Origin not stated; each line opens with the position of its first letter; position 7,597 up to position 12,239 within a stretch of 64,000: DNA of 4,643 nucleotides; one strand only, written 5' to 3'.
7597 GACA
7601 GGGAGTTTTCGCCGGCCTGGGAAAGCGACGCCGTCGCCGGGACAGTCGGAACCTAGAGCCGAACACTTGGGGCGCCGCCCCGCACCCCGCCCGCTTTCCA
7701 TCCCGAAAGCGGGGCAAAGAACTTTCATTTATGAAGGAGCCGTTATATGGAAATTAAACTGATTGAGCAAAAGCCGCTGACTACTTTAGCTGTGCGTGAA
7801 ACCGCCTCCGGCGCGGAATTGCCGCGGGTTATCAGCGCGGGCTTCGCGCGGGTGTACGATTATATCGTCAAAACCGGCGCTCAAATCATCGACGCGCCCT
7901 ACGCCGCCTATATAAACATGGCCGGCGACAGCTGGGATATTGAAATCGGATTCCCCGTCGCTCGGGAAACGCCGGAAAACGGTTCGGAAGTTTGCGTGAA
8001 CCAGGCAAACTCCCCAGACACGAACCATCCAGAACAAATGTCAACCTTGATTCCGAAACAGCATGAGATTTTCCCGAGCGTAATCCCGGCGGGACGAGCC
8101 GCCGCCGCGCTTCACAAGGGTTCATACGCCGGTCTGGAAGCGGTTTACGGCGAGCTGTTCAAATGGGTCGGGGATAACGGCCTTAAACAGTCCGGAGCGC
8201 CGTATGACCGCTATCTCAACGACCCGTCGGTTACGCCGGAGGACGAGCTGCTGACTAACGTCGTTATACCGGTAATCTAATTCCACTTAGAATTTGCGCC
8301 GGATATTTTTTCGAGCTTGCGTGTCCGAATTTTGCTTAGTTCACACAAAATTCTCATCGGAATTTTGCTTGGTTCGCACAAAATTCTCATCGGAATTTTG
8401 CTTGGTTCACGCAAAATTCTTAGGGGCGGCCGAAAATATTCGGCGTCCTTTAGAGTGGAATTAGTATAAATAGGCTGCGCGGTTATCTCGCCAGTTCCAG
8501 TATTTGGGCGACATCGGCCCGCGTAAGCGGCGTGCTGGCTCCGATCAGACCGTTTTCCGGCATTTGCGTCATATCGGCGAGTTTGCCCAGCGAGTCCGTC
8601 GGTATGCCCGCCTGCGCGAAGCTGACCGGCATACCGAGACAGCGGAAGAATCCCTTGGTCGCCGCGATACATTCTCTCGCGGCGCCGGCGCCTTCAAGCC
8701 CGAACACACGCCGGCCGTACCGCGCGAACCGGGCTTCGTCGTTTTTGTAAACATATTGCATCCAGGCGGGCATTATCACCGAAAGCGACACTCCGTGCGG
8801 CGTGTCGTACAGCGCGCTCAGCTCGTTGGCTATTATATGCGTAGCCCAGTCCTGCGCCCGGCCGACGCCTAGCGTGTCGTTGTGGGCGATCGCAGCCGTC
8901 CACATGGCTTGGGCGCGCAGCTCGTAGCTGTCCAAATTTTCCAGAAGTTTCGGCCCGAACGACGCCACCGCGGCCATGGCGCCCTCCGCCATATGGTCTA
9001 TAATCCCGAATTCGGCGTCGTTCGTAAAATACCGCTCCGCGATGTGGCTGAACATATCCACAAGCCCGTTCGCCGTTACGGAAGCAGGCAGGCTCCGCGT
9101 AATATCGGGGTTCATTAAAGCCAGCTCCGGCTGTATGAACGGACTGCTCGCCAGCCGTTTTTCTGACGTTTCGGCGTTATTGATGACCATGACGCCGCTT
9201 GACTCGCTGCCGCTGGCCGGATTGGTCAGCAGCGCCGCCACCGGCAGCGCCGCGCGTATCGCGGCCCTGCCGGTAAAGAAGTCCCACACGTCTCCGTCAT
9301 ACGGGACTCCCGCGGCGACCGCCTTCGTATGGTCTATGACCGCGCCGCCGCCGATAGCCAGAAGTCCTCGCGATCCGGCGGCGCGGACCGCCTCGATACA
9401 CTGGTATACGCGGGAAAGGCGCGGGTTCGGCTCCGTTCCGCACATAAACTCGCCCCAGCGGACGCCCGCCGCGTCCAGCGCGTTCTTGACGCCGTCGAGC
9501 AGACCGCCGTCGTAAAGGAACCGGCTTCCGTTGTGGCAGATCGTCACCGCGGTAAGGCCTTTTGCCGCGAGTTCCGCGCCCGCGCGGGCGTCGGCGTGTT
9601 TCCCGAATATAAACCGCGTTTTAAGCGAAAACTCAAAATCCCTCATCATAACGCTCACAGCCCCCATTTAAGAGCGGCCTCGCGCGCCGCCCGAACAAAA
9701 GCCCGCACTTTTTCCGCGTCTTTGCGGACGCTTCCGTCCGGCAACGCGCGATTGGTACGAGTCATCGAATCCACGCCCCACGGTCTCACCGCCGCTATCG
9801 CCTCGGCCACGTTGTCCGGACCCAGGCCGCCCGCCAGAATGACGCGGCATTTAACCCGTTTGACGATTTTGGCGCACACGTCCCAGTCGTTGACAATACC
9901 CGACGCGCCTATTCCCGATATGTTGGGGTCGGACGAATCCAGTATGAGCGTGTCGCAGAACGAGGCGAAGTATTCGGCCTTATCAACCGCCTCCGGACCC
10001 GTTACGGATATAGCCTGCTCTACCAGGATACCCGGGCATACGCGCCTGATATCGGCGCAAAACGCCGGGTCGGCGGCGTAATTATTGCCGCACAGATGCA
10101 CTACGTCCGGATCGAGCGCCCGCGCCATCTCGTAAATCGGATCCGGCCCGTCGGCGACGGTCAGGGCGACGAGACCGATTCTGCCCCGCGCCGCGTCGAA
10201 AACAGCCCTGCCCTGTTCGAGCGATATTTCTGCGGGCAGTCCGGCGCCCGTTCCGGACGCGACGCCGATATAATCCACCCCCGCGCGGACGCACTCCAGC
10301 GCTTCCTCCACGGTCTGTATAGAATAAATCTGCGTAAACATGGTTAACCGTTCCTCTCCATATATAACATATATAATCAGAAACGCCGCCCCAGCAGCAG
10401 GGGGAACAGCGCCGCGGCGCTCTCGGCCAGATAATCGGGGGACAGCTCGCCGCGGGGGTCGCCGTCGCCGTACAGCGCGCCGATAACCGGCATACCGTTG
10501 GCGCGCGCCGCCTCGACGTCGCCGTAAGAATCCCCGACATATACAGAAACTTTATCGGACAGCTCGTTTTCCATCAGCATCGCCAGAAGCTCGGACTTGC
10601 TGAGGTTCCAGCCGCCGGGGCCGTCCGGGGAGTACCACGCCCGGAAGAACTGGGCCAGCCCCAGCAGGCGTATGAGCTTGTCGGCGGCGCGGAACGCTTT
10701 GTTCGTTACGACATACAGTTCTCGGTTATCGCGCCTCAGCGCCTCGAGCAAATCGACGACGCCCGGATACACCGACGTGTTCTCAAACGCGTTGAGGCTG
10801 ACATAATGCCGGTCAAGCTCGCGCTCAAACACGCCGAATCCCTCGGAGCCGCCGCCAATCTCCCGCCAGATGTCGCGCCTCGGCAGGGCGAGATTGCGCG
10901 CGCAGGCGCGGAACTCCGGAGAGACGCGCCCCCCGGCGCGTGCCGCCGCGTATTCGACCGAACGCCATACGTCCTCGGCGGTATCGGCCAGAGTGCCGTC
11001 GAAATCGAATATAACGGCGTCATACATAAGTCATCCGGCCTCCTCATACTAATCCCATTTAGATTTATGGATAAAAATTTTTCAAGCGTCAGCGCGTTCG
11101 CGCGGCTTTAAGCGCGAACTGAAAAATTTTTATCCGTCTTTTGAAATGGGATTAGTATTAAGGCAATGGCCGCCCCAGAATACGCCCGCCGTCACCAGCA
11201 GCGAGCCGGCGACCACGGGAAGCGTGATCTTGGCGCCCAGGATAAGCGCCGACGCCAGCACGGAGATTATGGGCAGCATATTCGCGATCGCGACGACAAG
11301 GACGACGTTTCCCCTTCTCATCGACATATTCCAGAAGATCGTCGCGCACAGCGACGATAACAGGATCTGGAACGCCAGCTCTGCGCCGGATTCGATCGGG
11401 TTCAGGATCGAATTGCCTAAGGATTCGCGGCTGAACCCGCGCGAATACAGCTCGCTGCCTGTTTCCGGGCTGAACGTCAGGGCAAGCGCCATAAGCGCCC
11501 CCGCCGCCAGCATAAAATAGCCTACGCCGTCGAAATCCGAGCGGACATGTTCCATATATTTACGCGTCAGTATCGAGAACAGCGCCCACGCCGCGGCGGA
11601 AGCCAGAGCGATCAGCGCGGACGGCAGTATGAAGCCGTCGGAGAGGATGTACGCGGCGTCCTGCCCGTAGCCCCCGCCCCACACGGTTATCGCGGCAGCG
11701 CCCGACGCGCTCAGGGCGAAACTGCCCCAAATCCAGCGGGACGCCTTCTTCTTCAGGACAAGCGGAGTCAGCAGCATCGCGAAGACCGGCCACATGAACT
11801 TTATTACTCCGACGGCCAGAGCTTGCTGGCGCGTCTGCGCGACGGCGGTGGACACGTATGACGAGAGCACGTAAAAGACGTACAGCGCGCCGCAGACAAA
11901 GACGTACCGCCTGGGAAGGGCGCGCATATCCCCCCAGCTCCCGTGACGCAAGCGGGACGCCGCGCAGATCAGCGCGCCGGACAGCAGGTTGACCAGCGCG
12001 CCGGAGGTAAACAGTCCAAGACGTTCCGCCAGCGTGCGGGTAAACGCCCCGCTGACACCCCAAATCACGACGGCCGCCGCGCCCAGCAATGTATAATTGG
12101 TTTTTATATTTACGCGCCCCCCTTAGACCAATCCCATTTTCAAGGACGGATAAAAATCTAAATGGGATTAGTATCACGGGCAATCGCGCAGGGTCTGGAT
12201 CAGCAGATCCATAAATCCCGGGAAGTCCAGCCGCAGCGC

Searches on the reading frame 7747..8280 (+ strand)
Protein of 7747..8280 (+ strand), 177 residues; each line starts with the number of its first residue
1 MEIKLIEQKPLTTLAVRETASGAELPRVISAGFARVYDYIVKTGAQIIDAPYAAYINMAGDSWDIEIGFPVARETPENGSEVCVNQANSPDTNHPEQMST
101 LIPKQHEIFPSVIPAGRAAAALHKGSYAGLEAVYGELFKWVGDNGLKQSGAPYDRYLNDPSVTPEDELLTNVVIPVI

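Call 17: search_protein_families(library=ncbifam, proteins=[window:7747-8280:+])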
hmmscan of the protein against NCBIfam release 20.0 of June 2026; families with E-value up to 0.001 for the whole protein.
window:7747-8280:+ (177 aa): 0 families

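Call 26: search_protein_families(library=pfam, proteins=[window:7747-8280:+], max_evalue=0.00001)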
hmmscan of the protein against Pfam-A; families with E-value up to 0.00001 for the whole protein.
window:7747-8280:+ (177 aa): 1 family
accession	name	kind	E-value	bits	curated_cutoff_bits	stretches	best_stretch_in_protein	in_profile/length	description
PF06445.20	GyrI-like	-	2e-15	57.8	26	1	1-176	1-154/155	GyrI-like small molecule binding domain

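Call 44: find_homologous_proteins(query=window:7747-8280:+, max_evalue=1e-10)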
Query window:7747-8280:+ (177 aa): 127 proteins with E <= 1e-10 among 295 candidates; the best 120 are listed.
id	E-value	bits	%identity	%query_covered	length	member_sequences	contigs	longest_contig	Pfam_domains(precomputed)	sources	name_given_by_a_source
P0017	5.4e-113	393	100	100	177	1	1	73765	PF06445.21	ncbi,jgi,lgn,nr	ncbi:MAG: GyrI-like domain-containing protein [Clostridiales bacterium]|jgi:effector-binding domain-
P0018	5.8e-40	155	48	99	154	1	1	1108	PF06445.21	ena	-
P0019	1.6e-39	154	44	99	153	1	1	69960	PF06445.21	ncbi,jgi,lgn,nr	ncbi:MAG: GyrI-like domain-containing protein [Chitinispirillales bacterium]|jgi:effector-binding do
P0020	1.5e-29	121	41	99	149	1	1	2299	PF06445.21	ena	-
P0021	2.0e-29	121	39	99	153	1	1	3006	PF06445.21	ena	-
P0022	1.1e-26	112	38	99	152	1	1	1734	PF06445.21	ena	-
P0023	2.0e-26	111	40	98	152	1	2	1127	PF06445.21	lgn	-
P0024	2.8e-26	110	39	99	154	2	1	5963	PF06445.21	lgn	-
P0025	3.3e-26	110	36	99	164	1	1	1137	PF06445.21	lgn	-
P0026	7.0e-26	109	33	98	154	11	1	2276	PF06445.21,PF14526.12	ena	-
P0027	1.8e-25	108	36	99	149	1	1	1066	PF06445.21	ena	-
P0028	3.7e-25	107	34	98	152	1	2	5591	PF06445.21,PF14526.12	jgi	jgi:effector-binding domain-containing protein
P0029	4.0e-25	107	37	95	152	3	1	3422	PF06445.21,PF14526.12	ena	-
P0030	4.7e-25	106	34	98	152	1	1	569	PF06445.21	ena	-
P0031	5.1e-25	106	34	98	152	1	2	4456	PF06445.21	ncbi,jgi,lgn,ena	jgi:effector-binding domain-containing protein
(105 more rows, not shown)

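Call 48: find_encoding_contigs(protein=P0017, flank=10000, max_places=10)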
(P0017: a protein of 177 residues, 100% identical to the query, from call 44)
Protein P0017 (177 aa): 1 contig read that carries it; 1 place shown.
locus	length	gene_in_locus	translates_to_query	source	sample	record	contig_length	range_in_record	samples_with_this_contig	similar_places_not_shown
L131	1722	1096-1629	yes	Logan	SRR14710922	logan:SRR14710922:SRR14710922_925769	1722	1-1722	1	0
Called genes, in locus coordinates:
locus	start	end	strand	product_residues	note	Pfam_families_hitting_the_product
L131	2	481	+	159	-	?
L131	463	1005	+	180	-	PF02195:ParB_N (weak)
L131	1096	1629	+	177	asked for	PF06445:GyrI-like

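Call 62: find_encoding_contigs(protein=P0140, flank=10000, max_places=6)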
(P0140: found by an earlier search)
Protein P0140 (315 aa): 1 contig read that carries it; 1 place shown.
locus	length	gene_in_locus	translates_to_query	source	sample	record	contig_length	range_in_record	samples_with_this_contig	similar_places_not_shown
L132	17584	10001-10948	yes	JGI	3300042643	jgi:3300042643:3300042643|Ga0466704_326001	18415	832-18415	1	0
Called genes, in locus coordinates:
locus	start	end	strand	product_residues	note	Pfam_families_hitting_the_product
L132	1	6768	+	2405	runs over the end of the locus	PF10145:PhageMin_Tail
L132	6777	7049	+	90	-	-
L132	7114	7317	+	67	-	-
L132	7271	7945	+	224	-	-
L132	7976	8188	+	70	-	-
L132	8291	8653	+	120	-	PF01381:HTH_3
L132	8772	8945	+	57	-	-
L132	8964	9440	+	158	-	PF13274:SocA_Panacea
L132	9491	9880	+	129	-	-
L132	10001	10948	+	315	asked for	-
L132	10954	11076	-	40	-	-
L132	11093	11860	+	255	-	-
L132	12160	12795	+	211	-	PF14487:DarT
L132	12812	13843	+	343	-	PF01661:Macro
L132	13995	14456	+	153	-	PF13274:SocA_Panacea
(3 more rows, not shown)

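Call 71: find_encoding_contigs(protein=P0139, flank=10000, max_places=4)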
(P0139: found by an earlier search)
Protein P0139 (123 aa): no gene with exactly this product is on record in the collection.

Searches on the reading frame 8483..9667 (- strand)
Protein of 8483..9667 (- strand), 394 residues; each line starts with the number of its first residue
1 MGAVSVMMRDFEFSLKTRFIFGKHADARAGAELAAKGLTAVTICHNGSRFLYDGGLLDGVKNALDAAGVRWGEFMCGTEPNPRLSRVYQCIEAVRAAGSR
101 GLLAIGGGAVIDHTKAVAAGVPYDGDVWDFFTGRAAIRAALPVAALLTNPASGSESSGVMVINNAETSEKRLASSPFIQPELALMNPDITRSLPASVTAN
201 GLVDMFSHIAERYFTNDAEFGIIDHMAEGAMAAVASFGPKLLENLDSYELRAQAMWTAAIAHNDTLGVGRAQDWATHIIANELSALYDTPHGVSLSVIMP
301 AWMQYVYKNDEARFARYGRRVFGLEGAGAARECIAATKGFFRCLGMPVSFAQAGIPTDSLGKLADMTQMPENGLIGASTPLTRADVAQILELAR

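Call 17: search_protein_families(library=ncbifam, proteins=[window:8483-9667:-])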
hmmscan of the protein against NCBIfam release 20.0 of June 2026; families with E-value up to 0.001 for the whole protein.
window:8483-9667:- (394 aa): 13 families
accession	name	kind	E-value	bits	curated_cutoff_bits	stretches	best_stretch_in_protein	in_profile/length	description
NF011717.0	PRK15138.1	equivalog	1.4e-67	228.4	645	1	8-391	1-384/387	alcohol dehydrogenase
NF041833.1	Fe_ADH_ErcA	equivalog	1.8e-34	119.5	550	1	17-391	9-379/382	alcohol dehydrogenase-like regulatory protein ErcA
NF053866.1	CholDhdGbsBBac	equivalog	7.4e-34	117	550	1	6-367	5-365/392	choline dehydrogenase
NF050025.1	SulfAcetaldRedSarD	equivalog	6e-31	107.7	700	1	14-319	6-304/385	sulfoacetaldehyde reductase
TIGR02638.1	lactal_redase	equivalog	1.4e-30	106.3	523.15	1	13-365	4-355/379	lactaldehyde reductase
NF007911.0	PRK10624.1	equivalog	3e-30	105.4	537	1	20-367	12-356/382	lactaldehyde reductase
NF011998.0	PRK15454.1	equivalog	1e-28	100.2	556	1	13-390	24-388/395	ethanolamine utilization ethanol dehydrogenase EutG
TIGR03405.1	Phn_Fe-ADH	equivalog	1.3e-23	83.4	423.7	1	55-365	38-341/355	iron-containing alcohol dehydrogenase PsrA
NF058672.1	4HyButDHCUPNE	equivalog_domain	6.5e-21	74.9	500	1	51-365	40-350/378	4-hydroxybutyrate dehydrogenase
NF007363.0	PRK09860.1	equivalog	1.9e-19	70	581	1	35-365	28-355/383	L-threonine dehydrogenase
NF041822.1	daptide_DH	equivalog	8.9e-18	64.3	300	1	83-311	41-279/363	daptide-type RiPP biosynthesis dehydogenase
NF010378.0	PRK13805.1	equivalog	3.2e-16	58.4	951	1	48-315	490-765/872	bifunctional acetaldehyde-CoA/alcohol dehydrogenase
TIGR04266.1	NDMA_methanol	equivalog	4.2e-09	35.7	625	1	13-352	13-353/420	NDMA-dependent methanol dehydrogenase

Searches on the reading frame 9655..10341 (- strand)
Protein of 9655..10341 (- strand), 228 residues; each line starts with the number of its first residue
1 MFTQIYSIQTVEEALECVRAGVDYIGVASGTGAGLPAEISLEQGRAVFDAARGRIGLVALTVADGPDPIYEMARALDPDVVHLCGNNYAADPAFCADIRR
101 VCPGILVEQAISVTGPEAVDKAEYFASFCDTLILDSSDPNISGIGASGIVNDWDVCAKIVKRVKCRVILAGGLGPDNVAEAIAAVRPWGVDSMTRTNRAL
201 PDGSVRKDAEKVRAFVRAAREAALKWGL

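Call 26: search_protein_families(library=pfam, proteins=[window:9655-10341:-], max_evalue=0.00001)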
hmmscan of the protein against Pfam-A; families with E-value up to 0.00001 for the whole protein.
window:9655-10341:- (228 aa): 1 family
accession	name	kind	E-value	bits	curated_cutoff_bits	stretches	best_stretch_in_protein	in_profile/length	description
PF00697.28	PRAI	-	7.2e-13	49.1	22.7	1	7-192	5-172/193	N-(5'phosphoribosyl)anthranilate (PRA) isomerase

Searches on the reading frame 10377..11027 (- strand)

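Call 26: search_protein_families(library=pfam, proteins=[window:10377-11027:-], max_evalue=0.00001)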
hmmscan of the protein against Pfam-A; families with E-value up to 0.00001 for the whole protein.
window:10377-11027:- (216 aa): 3 families
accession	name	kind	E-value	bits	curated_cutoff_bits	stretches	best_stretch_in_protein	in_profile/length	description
PF13419.12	HAD_2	-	1.3e-23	84.5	23.8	1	5-183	1-177/178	Haloacid dehalogenase-like hydrolase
PF00702.32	Hydrolase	-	2e-20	74.4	26.4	1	2-178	1-191/191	haloacid dehalogenase-like hydrolase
PF12710.13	HAD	-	9.7e-13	49.4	27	1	5-175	1-189/189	haloacid dehalogenase-like hydrolase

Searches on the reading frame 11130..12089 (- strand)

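Call 26: search_protein_families(library=pfam, proteins=[window:11130-12089:-], max_evalue=0.00001)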
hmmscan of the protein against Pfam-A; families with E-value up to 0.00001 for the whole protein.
window:11130-12089:- (319 aa): 1 family
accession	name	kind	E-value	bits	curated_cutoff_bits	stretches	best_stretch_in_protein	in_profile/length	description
PF00892.27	EamA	-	4.8e-19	69.4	28.2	2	158-304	4-131/135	EamA-like transporter family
